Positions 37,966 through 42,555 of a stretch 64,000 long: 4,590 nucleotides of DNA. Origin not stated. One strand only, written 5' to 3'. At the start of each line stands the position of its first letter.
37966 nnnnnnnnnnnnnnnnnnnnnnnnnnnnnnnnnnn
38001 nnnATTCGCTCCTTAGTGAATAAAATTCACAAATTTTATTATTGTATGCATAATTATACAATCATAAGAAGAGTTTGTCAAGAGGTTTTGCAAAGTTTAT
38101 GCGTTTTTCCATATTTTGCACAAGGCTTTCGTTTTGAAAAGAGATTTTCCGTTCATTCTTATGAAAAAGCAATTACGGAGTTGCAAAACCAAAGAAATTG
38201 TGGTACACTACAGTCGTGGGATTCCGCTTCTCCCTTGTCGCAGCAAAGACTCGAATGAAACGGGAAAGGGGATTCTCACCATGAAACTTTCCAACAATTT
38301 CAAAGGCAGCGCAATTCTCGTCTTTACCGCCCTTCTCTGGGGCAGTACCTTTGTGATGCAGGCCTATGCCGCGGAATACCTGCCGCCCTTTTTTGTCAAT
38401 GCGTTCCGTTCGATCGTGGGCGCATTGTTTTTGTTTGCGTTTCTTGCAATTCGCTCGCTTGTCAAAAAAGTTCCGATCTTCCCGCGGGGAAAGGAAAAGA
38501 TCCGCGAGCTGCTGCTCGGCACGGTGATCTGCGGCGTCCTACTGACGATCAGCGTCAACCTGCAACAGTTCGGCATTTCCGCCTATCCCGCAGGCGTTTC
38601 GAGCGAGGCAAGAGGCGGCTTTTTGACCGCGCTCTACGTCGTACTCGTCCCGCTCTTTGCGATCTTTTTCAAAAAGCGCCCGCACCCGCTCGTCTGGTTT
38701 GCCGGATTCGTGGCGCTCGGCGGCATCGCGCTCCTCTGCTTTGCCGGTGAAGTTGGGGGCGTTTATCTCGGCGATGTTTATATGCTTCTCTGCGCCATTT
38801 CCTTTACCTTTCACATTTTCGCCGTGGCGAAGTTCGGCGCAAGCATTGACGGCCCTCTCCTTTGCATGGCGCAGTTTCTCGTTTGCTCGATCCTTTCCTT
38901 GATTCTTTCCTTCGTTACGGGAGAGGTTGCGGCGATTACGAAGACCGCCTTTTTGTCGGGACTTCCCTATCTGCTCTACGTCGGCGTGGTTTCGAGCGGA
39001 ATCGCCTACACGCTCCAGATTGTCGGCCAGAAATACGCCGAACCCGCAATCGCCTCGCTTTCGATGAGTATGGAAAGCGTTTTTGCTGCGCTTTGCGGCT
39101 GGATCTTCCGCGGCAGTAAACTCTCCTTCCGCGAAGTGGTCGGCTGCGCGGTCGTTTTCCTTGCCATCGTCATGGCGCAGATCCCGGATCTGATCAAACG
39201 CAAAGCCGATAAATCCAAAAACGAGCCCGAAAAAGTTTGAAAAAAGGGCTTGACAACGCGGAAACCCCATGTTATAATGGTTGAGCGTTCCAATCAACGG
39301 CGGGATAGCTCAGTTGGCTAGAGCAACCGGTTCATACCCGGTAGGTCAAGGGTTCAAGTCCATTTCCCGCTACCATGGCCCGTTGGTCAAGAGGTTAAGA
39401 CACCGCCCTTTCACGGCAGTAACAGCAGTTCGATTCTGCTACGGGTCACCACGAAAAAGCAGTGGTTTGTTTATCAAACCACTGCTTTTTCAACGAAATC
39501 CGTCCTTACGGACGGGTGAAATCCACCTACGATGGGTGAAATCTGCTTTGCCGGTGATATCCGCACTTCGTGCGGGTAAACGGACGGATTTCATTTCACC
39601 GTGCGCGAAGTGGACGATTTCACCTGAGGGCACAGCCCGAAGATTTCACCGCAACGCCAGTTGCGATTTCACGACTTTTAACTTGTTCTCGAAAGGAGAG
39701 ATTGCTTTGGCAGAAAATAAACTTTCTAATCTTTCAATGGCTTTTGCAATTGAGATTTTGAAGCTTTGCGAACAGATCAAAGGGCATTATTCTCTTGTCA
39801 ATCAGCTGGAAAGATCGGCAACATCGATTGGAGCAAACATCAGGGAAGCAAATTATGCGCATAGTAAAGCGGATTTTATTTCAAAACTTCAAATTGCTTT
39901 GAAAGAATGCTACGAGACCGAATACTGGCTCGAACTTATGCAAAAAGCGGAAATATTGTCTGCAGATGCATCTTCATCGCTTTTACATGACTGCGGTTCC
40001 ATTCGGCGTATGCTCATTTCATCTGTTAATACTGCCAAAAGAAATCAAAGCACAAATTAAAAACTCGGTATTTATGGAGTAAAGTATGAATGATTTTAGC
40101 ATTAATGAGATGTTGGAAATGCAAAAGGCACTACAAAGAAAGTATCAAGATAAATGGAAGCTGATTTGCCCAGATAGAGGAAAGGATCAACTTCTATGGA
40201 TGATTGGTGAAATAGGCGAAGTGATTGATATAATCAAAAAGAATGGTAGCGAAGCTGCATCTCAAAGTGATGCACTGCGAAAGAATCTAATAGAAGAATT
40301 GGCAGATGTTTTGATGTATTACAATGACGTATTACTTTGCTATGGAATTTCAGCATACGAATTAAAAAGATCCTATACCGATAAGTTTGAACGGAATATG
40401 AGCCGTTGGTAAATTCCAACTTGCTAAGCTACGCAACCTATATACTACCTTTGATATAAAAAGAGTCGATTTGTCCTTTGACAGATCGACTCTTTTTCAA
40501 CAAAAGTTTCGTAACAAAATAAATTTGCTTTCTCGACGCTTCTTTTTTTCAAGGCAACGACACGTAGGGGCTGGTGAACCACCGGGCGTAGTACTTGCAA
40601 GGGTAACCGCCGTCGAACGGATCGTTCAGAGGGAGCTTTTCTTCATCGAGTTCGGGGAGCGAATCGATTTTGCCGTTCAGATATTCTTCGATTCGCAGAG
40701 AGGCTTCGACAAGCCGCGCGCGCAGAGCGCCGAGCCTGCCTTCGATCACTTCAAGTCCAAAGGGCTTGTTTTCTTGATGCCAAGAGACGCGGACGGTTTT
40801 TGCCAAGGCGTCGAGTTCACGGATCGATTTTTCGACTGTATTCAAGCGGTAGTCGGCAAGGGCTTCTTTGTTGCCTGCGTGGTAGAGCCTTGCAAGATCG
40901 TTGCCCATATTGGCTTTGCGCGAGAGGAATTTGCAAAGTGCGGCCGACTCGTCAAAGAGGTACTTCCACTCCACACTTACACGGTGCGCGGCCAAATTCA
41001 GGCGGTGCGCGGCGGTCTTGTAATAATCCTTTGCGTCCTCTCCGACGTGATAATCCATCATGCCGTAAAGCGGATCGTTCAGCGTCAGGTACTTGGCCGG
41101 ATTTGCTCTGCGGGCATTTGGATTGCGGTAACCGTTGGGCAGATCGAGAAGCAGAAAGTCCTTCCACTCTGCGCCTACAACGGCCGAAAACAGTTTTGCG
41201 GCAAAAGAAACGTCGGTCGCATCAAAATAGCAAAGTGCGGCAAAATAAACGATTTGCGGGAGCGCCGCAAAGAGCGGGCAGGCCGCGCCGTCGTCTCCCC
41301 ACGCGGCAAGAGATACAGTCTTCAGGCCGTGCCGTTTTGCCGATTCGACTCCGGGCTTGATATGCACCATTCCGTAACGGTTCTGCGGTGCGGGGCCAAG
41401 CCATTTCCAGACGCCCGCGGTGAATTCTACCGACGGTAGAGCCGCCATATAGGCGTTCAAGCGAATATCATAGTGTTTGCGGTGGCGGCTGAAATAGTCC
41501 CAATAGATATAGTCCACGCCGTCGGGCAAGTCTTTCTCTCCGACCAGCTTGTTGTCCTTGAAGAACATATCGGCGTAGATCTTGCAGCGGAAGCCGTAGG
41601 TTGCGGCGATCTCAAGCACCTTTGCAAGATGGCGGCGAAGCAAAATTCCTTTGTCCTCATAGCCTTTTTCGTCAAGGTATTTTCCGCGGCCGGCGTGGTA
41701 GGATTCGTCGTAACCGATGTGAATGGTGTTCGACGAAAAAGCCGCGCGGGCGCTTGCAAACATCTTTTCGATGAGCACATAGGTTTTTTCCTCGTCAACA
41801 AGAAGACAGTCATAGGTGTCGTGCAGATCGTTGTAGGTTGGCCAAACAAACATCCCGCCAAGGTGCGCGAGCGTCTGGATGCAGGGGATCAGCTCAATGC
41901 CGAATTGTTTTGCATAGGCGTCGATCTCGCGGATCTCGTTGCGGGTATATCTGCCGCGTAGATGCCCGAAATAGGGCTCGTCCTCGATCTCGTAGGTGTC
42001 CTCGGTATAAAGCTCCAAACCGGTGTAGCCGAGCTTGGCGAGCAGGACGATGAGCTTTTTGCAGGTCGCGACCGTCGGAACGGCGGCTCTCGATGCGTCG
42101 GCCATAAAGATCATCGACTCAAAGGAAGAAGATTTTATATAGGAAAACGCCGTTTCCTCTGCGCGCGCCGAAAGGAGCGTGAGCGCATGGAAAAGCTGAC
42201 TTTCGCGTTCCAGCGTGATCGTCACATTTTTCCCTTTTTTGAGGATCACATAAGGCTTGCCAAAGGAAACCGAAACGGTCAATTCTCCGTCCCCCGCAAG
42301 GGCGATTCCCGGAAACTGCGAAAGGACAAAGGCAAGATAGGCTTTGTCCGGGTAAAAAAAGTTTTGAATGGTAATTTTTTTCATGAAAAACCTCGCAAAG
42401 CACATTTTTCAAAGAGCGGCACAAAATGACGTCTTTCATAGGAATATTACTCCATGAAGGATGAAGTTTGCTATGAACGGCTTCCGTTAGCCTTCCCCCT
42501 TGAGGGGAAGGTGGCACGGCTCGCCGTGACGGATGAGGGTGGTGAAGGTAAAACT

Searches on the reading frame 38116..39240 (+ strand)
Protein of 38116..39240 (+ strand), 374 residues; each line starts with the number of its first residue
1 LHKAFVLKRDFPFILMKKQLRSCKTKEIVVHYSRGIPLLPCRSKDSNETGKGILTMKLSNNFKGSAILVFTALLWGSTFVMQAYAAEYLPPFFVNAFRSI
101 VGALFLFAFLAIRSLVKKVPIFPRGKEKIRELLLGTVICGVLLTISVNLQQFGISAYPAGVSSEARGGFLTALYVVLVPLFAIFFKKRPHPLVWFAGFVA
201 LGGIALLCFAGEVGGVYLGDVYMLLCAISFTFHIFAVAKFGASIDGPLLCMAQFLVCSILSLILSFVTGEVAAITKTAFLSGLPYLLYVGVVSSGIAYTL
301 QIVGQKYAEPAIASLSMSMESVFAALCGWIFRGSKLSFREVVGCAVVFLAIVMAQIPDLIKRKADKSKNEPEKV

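Call 38: search_protein_families(library=pfam, proteins=[window:38116-39240:+], max_evalue=0.00001)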
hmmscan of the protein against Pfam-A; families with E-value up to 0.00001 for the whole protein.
window:38116-39240:+ (374 aa): 1 family
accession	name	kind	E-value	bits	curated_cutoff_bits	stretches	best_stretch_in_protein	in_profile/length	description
PF00892.27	EamA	-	4.2e-29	102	28.2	2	218-353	2-132/135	EamA-like transporter family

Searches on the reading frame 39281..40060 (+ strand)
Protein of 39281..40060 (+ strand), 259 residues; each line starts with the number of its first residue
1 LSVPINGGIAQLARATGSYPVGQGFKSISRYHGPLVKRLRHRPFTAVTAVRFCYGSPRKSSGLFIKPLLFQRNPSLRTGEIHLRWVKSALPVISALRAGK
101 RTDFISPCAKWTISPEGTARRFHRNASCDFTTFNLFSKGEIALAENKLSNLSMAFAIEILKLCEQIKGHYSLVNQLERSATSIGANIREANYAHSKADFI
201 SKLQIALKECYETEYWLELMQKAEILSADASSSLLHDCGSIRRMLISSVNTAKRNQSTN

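Call 38: search_protein_families(library=pfam, proteins=[window:39281-40060:+], max_evalue=0.00001)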
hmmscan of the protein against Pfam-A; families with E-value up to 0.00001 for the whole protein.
window:39281-40060:+ (259 aa): 1 family
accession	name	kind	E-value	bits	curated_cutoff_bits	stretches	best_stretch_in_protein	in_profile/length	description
PF05635.17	23S_rRNA_IVP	-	1.6e-25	89.8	33.8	1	147-246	4-105/106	23S rRNA-intervening sequence protein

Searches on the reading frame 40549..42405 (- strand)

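Call 38: search_protein_families(library=pfam, proteins=[window:40549-42405:-], max_evalue=0.00001)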
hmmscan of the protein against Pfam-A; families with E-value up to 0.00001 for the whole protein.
window:40549-42405:- (618 aa): 2 families
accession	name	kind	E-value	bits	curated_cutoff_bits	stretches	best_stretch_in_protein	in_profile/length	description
PF18088.7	Glyco_H_20C_C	-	1.4e-47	162.5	27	1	416-596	2-185/194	Glycoside Hydrolase 20C C-terminal domain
PF00728.28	Glyco_hydro_20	-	7.4e-07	29.3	22.3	1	147-236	69-172/348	Glycosyl hydrolase family 20, catalytic domain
